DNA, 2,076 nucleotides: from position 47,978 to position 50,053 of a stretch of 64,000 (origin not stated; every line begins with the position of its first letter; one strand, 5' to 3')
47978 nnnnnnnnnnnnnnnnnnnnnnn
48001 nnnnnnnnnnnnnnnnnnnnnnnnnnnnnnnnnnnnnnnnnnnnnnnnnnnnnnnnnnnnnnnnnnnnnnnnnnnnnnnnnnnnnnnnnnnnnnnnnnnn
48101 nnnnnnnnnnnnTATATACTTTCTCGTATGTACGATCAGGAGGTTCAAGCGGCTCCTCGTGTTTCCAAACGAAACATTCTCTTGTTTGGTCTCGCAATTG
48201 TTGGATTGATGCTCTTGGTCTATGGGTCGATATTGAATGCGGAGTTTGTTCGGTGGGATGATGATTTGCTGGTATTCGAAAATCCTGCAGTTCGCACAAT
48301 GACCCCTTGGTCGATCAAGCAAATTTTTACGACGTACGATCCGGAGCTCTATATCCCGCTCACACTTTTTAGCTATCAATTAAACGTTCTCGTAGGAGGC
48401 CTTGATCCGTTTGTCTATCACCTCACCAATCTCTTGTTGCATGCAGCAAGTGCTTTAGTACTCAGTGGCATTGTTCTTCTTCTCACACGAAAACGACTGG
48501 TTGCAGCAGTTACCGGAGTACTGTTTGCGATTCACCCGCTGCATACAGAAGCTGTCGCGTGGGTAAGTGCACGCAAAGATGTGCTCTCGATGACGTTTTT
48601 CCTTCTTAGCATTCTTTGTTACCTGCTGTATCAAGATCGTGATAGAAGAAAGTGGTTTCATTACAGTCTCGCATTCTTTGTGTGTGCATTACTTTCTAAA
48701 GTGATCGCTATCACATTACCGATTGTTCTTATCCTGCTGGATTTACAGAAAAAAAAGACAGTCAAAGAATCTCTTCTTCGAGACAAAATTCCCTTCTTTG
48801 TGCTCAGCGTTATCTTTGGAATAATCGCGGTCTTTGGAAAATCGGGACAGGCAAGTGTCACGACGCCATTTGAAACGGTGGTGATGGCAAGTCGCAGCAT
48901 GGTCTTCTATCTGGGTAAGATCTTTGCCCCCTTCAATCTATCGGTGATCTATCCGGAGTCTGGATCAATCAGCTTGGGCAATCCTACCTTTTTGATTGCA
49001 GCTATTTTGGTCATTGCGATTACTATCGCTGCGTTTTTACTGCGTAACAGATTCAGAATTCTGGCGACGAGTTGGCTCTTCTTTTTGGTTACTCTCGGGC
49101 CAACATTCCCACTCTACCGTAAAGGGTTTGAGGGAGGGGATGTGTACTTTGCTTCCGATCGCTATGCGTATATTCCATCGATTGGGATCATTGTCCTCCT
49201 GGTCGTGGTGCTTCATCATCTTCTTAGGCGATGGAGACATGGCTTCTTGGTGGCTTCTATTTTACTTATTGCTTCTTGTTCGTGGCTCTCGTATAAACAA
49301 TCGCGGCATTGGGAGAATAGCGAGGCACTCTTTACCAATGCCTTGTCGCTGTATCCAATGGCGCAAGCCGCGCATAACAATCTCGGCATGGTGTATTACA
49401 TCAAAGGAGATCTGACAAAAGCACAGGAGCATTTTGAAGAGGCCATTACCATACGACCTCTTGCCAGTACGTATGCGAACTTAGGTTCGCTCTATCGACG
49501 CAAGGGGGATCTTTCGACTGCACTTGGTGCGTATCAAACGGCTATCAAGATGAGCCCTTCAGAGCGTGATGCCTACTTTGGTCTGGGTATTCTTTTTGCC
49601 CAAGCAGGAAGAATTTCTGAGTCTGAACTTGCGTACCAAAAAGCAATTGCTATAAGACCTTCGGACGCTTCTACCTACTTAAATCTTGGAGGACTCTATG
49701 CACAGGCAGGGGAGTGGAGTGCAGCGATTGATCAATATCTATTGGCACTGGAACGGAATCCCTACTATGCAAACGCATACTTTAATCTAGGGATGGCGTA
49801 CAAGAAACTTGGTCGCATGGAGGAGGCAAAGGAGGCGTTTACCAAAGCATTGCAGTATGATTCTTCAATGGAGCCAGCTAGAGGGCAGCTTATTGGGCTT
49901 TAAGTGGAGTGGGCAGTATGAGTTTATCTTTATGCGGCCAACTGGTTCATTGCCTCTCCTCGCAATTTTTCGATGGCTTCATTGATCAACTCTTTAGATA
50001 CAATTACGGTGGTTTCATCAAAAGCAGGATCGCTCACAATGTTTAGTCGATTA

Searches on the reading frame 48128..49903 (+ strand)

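Call 6: search_protein_families(library=ncbifam, proteins=[window:48128-49903:+])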
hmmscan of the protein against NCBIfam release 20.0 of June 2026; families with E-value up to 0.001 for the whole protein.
window:48128-49903:+ (591 aa): 28 families (the best 25 are shown)
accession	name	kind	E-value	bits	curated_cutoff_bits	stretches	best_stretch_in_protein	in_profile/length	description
TIGR02521.1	type_IV_pilW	equivalog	1.2e-26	93.7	154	2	446-587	31-174/234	type IV pilus biogenesis/stability protein PilW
NF033762.1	social_mot_Tgl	equivalog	1.1e-23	83.9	225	3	407-504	130-228/252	social motility TPR repeat lipoprotein Tgl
NF040959.1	MamA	equivalog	2.7e-23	82.5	200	1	445-578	36-169/204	magnetosome protein MamA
TIGR02917.1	PEP_TPR_lipo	equivalog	2.6e-17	62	312.2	1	397-582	483-669/899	XrtA/PEP-CTERM system TPR-repeat protein PrsT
NF033920.0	C39_PA2778_fam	equivalog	6.2e-16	58.6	150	3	491-577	167-253/255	PA2778 family cysteine peptidase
NF047507.1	TPR_BatC_Lepto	exception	3.1e-15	56.2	175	2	495-586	39-134/214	TPR repeat-containing protein BatC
NF008391.2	PRK11189.1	equivalog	3.7e-13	49.6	250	1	481-579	66-164/297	lipoprotein NlpI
NF033758.1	gliding_GltE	equivalog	4.1e-13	49.1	225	1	445-551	85-191/411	adventurous gliding motility TPR repeat lipoprotein GltE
NF002725.1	PRK02603.1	equivalog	4.8e-13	49.5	143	2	514-570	72-128/173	photosystem I assembly protein Ycf3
TIGR02552.1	LcrH_SycD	equivalog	6.4e-13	48.6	104.8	2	492-579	30-117/136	SycD/LcrH family type III secretion system chaperone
NF008757.0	PRK11788.1-5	equivalog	1.5e-08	34.2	363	1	420-580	42-212/388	lipopolysaccharide assembly protein LapB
NF007302.0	PRK09782.1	equivalog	2.9e-08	32.2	1223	1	419-499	585-665/990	phage receptor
TIGR02795.1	tol_pal_ybgF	equivalog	4.1e-08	33.8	90.1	0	533-580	24-71/119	tol-pal system protein YbgF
TIGR03939.1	PGA_TPR_OMP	equivalog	7.6e-08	31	366.65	1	422-575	62-215/800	poly-beta-1,6 N-acetyl-D-glucosamine export porin PgaA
TIGR00990.1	3a0801s09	subfamily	1.3e-07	30.7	757.25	1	390-523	305-442/615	mitochondrial import receptor subunit TOM70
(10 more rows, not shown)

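Call 53: search_protein_families(library=pfam, proteins=[window:48128-49903:+], max_evalue=0.001)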
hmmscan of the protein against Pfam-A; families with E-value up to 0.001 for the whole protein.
window:48128-49903:+ (591 aa): 19 families
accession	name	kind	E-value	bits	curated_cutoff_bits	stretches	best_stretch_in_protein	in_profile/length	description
PF00515.34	TPR_1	-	2.5e-39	131.9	27.8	5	548-579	1-32/34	Tetratricopeptide repeat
PF07719.23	TPR_2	-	2.2e-34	115.1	27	2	548-578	1-31/34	Tetratricopeptide repeat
PF13181.12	TPR_8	-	3.8e-28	95.6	25.7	2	548-579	1-32/34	Tetratricopeptide repeat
PF13432.12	TPR_16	-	8e-27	93.8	32.7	3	452-514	3-65/65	Tetratricopeptide repeat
PF13414.12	TPR_11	-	1.3e-25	89.2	26.8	3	523-562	3-42/42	TPR repeat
PF13424.12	TPR_12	-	2.4e-24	85.7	30.1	2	414-476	4-75/77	Tetratricopeptide repeat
PF13431.12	TPR_17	-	7.1e-21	73.1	24.4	1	537-568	2-33/34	Tetratricopeptide repeat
PF13176.12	TPR_7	-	2e-17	62.2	27.9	0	448-480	1-35/36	Tetratricopeptide repeat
PF14559.12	TPR_19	-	1.3e-15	57.9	25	2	525-576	2-53/68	Tetratricopeptide repeat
PF13428.12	TPR_14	-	7.2e-15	54.5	23.5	0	517-555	4-42/44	Tetratricopeptide repeat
PF13374.12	TPR_10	-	3.6e-14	52.6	27.5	0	417-443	6-32/42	Tetratricopeptide repeat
PF13371.12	TPR_9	-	5.5e-12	46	35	0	453-514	2-63/73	Tetratricopeptide repeat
PF13174.12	TPR_6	-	1.5e-10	41.4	26.3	0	550-576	2-28/33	Tetratricopeptide repeat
PF17874.7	TPR_MalT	-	7.2e-07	29.2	45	1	410-495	37-130/336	MalT-like TPR region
PF23914.1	TPR_CcmH_CycH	-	8.7e-07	29.4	42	0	451-540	55-147/158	Cytochrome c-type biogenesis protein H TPR domain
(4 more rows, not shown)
